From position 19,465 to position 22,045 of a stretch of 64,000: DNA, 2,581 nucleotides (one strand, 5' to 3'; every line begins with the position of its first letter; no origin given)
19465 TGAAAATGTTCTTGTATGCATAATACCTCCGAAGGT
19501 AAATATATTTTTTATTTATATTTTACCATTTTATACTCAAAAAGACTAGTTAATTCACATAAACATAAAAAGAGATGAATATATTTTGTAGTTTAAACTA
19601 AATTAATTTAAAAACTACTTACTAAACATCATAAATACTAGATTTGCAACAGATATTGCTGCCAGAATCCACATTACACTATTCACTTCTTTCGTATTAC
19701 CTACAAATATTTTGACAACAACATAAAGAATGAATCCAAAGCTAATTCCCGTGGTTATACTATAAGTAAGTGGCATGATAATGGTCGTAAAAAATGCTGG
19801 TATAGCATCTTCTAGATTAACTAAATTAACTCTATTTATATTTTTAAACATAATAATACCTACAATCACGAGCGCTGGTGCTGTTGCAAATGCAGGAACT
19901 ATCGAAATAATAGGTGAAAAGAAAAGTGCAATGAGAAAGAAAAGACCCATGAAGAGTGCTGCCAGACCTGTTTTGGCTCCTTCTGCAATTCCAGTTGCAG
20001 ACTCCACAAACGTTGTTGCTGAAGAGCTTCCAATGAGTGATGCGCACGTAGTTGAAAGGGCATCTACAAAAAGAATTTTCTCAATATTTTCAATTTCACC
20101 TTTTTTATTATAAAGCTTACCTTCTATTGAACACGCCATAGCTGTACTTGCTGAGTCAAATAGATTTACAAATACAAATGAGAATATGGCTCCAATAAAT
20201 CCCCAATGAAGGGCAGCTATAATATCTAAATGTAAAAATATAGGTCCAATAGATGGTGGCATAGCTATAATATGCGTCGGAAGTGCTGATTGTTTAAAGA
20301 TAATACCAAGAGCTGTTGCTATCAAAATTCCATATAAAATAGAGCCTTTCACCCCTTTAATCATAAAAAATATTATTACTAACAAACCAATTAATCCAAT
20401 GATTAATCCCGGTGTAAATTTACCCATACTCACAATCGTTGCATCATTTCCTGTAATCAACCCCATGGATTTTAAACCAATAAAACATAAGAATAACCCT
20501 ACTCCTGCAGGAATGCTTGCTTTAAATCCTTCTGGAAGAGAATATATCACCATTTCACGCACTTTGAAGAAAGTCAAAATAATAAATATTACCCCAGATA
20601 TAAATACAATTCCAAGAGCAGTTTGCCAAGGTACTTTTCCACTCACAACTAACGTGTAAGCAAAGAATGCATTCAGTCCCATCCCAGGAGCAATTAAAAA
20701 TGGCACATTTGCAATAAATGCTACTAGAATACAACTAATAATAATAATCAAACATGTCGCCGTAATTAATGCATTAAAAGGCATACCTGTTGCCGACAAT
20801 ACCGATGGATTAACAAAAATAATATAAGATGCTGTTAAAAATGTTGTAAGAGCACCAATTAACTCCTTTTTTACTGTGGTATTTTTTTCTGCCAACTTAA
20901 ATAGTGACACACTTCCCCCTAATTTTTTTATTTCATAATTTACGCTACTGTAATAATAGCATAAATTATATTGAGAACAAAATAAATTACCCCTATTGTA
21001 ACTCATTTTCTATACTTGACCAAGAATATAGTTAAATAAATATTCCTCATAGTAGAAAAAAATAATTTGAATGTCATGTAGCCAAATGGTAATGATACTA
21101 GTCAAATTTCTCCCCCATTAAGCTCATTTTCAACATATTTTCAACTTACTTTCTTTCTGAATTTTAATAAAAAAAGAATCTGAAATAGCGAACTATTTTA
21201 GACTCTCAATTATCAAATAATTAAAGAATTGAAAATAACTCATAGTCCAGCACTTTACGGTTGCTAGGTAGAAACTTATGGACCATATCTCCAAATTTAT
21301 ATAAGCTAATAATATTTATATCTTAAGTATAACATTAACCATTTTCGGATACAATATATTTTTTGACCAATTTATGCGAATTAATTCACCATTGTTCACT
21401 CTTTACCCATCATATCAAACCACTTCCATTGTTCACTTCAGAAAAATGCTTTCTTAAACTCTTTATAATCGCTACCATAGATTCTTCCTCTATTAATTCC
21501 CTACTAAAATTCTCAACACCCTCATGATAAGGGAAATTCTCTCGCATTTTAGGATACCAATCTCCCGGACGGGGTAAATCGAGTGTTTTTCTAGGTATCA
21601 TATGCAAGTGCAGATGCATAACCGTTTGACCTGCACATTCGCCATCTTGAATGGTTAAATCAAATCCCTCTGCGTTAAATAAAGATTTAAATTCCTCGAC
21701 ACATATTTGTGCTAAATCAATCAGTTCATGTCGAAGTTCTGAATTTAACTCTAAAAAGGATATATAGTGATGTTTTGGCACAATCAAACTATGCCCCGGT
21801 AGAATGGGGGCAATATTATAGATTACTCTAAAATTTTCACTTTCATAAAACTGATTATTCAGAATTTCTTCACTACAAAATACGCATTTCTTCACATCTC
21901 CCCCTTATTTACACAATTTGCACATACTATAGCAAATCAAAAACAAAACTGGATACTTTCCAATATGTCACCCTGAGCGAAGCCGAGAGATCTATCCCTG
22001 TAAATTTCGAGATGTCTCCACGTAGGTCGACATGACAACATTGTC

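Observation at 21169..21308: Guanine-type purine riboswitch with terminator expression platform upstream of an NCS2 purine permease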

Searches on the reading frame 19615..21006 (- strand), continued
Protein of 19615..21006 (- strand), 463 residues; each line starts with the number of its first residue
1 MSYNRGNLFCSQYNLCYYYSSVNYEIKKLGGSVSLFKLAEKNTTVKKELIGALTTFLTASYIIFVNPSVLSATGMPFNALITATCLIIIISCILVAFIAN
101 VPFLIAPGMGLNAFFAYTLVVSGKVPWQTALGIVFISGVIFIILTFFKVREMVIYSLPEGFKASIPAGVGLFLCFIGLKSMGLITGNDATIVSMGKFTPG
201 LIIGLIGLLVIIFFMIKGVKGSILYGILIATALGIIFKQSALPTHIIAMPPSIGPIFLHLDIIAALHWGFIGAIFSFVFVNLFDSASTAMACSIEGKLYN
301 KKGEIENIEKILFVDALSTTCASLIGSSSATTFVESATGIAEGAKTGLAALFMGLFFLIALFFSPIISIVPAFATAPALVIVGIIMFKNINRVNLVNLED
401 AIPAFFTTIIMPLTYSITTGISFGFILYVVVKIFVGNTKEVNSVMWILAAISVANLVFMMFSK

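Call 25: find_related_loci(query=A2, collection=genome_contigs, flank=1500)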
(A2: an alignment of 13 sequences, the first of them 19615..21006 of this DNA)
Query A2 (463 aa) in genome_contigs; peptide patterns used: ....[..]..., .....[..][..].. (x = any residue, [..] = any of these).
600 stretches matched a pattern (row limit reached: there are more); 599 encode a relative of the query (tblastn E <= 1e-3); the best 80 are kept; 80 distinct loci.
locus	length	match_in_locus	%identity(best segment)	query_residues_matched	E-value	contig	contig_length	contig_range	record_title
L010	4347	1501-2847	51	16-457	3e-139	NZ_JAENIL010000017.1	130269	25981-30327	Pelagicoccus mobilis strain KCTC 13126 scaffold_17_130270, whole genome shotgun sequence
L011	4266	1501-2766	51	36-457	2e-137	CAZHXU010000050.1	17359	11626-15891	MAG TPA_asm: uncultured Fusobacteriaceae bacterium isolate SRP324684_co1_14 genome assembly, contig: NODE_697_length_173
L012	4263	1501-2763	51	36-456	9e-136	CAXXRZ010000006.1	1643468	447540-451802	MAG: uncultured Draconibacterium sp. isolate e6f8527d-8532-42de-a18c-3e25f3ade8e3 genome assembly, contig: contig_6, who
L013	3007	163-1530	46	15-459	6e-133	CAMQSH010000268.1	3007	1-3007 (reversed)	MAG TPA_asm: uncultured Brevinema sp. isolate ERR3140047_bin.2_metaWRAP_v1.3_MAG genome assembly, contig: ERZ4740304.782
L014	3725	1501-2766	51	36-457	1e-125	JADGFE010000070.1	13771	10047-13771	MAG: Kiritimatiellales bacterium isolate OB10 NODE_979_length_13771_cov_4.000512, whole genome shotgun sequence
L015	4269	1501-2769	48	36-458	8e-122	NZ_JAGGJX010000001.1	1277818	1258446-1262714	Metaclostridioides mangenotii strain DSM 1289 Ga0454101_01, whole genome shotgun sequence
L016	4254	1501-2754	45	36-453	5e-121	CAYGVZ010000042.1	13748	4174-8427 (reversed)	MAG TPA_asm: uncultured Pirellulales bacterium isolate ERP119294_co1_334 genome assembly, contig: NODE_5877_length_13748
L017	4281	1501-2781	47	34-456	4e-121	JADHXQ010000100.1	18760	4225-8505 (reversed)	MAG: Phycisphaerae bacterium isolate BS750m-G57 BS-750m-C4577, whole genome shotgun sequence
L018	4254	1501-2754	45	36-453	2e-120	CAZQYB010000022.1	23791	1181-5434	MAG TPA_asm: uncultured Pirellulales bacterium isolate SRP068000_co3_530 genome assembly, contig: NODE_1728_length_23791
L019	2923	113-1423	43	7-449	9e-119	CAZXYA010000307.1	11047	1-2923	MAG TPA_asm: uncultured Saprospiraceae bacterium isolate SRP065251_co1_7 genome assembly, contig: NODE_4882_length_11047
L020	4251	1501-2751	46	36-453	1e-115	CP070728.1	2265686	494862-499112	MAG: Planctomycetota bacterium isolate bin43 chromosome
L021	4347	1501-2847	42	9-458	9e-115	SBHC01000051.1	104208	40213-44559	MAG: Deltaproteobacteria bacterium isolate M3003 scaffold_64_1, whole genome shotgun sequence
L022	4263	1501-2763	44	30-449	1e-114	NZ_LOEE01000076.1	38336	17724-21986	Thermotalea metallivorans strain B2-1 AN619_contig000083, whole genome shotgun sequence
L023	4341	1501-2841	41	3-458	7e-113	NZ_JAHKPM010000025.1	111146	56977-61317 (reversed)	Vibrio hepatarius strain E3R11 E3R11_E3R11_contig_27, whole genome shotgun sequence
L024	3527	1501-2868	44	2-457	1e-112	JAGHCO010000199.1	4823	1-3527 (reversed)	MAG: Candidatus Aerophobetes bacterium isolate AUK284 PB_MBMC_238_c_000000000171, whole genome shotgun sequence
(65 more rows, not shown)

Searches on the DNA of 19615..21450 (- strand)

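Call 14: search_rna_families(sources=[L001, L004, L007, L008, L005], threshold=gathering)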
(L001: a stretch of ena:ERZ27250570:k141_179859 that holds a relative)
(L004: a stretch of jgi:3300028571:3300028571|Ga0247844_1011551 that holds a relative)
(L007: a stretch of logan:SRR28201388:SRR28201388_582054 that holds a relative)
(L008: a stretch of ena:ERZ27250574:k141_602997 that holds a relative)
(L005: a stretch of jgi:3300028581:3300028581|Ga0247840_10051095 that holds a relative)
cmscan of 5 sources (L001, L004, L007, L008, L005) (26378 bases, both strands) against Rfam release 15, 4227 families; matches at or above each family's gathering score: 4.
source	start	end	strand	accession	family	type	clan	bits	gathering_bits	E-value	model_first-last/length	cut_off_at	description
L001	1971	2072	+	RF00167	Purine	Cis-reg; riboswitch;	CL00123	89.5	37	2.2e-15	1-102/102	no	Purine riboswitch aptamer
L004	2836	2937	+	RF00167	Purine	Cis-reg; riboswitch;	CL00123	89.5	37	2.2e-15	1-102/102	no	Purine riboswitch aptamer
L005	452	553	+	RF00167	Purine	Cis-reg; riboswitch;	CL00123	89.5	37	2.2e-15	1-102/102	no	Purine riboswitch aptamer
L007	254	355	+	RF00167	Purine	Cis-reg; riboswitch;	CL00123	85.6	37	1.9e-14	1-102/102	no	Purine riboswitch aptamer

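Call 17: search_rna_families(source=window, start=20850, end=21450, threshold=evalue, max_evalue=10)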
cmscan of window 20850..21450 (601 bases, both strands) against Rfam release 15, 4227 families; matches with E-value up to 10: 8.
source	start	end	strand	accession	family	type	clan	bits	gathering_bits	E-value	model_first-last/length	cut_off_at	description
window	21223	21324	-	RF00167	Purine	Cis-reg; riboswitch;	CL00123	83.2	37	1.6e-15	1-102/102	no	Purine riboswitch aptamer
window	21361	21420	-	RF00311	snoZ188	Gene; snRNA; snoRNA; CD-box;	-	20.2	50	0.17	1-123/123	no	Small nucleolar RNA Z188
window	20935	20971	-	RF02319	TtnuHACA12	Gene; snRNA; snoRNA; HACA-box;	-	19.8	80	3.2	21-57/131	no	Tetrahymena snoRNA TtnuHACA12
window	20926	20982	+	RF03942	mir-5727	Gene; miRNA;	-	18.5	100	1.1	1-92/92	no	mir-5727 microRNA precursor family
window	21054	21158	-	RF03623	mir-1252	Gene; miRNA;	-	18.1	70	3.4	1-65/65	no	mir-1252 microRNA precursor family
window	21362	21419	-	RF00331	snoZ169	Gene; snRNA; snoRNA; CD-box;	-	16.8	55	5.9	1-69/69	no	Small nucleolar RNA Z169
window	21127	21161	-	RF01360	CRISPR-DR47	Gene; CRISPR;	-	15.1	39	6.3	1-37/37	no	CRISPR RNA direct repeat element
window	21166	21261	-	RF00558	L20_leader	Cis-reg; leader;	-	14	58.7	6.8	1-127/127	no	Ribosomal protein L20 leader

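Call 27: search_rna_families(sources=[L011, L013, L015, L022, L027, L029, L030, L033, L041, L054, L055, L058, L060, L061, L062, L067, L069, L072, L076, L084], threshold=gathering)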
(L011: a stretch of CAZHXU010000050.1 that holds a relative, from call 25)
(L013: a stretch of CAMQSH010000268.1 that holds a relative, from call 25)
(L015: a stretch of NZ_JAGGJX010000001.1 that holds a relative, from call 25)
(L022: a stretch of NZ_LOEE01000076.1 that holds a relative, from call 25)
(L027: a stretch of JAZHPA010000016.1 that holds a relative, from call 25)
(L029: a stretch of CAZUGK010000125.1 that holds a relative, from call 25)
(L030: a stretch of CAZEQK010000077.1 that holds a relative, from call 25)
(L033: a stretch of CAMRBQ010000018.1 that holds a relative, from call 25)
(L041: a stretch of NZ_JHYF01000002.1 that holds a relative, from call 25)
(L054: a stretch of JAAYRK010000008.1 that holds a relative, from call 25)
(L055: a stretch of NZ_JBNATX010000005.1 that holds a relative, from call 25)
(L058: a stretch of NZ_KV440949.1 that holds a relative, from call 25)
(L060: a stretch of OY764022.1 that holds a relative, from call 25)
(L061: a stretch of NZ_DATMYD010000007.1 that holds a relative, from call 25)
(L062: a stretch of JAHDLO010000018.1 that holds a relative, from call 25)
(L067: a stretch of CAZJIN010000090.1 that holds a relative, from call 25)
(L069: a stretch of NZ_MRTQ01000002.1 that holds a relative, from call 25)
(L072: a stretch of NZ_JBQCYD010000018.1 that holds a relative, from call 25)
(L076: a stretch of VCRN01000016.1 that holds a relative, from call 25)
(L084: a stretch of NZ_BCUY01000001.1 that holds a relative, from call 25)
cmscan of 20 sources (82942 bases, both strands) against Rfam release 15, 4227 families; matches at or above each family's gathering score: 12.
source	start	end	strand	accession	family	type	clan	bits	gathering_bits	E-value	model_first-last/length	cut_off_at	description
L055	1240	1341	+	RF00167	Purine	Cis-reg; riboswitch;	CL00123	95.7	37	2.2e-16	1-102/102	no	Purine riboswitch aptamer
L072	1323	1424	+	RF00167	Purine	Cis-reg; riboswitch;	CL00123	84.9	37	8.9e-14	1-102/102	no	Purine riboswitch aptamer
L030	1323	1424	+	RF00167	Purine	Cis-reg; riboswitch;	CL00123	82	37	4.6e-13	1-102/102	no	Purine riboswitch aptamer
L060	1169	1270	+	RF00167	Purine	Cis-reg; riboswitch;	CL00123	81.1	37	7.4e-13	1-102/102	no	Purine riboswitch aptamer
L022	1113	1214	+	RF00167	Purine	Cis-reg; riboswitch;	CL00123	80.8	37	8.7e-13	1-102/102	no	Purine riboswitch aptamer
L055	1326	1430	+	RF00442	Guanidine-I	Cis-reg; riboswitch;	-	78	63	4.5e-12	1-107/107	no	Guanidine-I riboswitch aptamer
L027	1249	1350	+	RF00167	Purine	Cis-reg; riboswitch;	CL00123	75.2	37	2e-11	1-102/102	no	Purine riboswitch aptamer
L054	916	1016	+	RF00167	Purine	Cis-reg; riboswitch;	CL00123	74.8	37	2.5e-11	1-102/102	no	Purine riboswitch aptamer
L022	1199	1369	+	RF00442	Guanidine-I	Cis-reg; riboswitch;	-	68.6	63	5.8e-10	1-107/107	no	Guanidine-I riboswitch aptamer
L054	2543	2623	+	RF01750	ZMP-ZTP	Cis-reg; riboswitch;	-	65.7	39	2.6e-08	1-86/86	no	ZMP/ZTP riboswitch aptamer (pfl RNA motif)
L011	1313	1410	+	RF00167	Purine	Cis-reg; riboswitch;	CL00123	65.4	37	4.6e-09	1-102/102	no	Purine riboswitch aptamer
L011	500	596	-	RF00059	TPP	Cis-reg; riboswitch;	-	57.4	54.3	1.7e-08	1-105/105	no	TPP riboswitch aptamer (THI element)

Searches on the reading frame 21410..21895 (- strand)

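Call 6: search_protein_families(library=ncbifam, proteins=[window:21410-21895:-])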
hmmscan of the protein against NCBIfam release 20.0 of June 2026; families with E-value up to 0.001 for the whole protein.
window:21410-21895:- (161 aa): 3 families
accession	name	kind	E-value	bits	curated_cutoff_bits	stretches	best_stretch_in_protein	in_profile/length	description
NF045834.1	M_plasma_HinT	exception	1.5e-15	57.9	130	1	9-102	8-101/102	histidine triad protein HinT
NF052622.1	ATPAdlTfActino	equivalog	1.4e-10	40.9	290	1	23-104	62-144/176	ATP adenylyltransferase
NF007965.0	PRK10687.1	equivalog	0.00011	22.2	206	1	9-105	13-110/119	purine nucleoside phosphoramidase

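Call 7: search_protein_families(library=pfam, proteins=[window:21410-21895:-])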
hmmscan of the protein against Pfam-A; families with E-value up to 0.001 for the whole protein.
window:21410-21895:- (161 aa): 2 families
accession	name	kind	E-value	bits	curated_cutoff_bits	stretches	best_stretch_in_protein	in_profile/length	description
PF01230.28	HIT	-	1.4e-21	77.4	21.5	1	10-104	3-97/98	HIT domain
PF11969.13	DcpS_C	-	8e-08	33.2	24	1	3-101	1-101/114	Scavenger mRNA decapping enzyme C-term binding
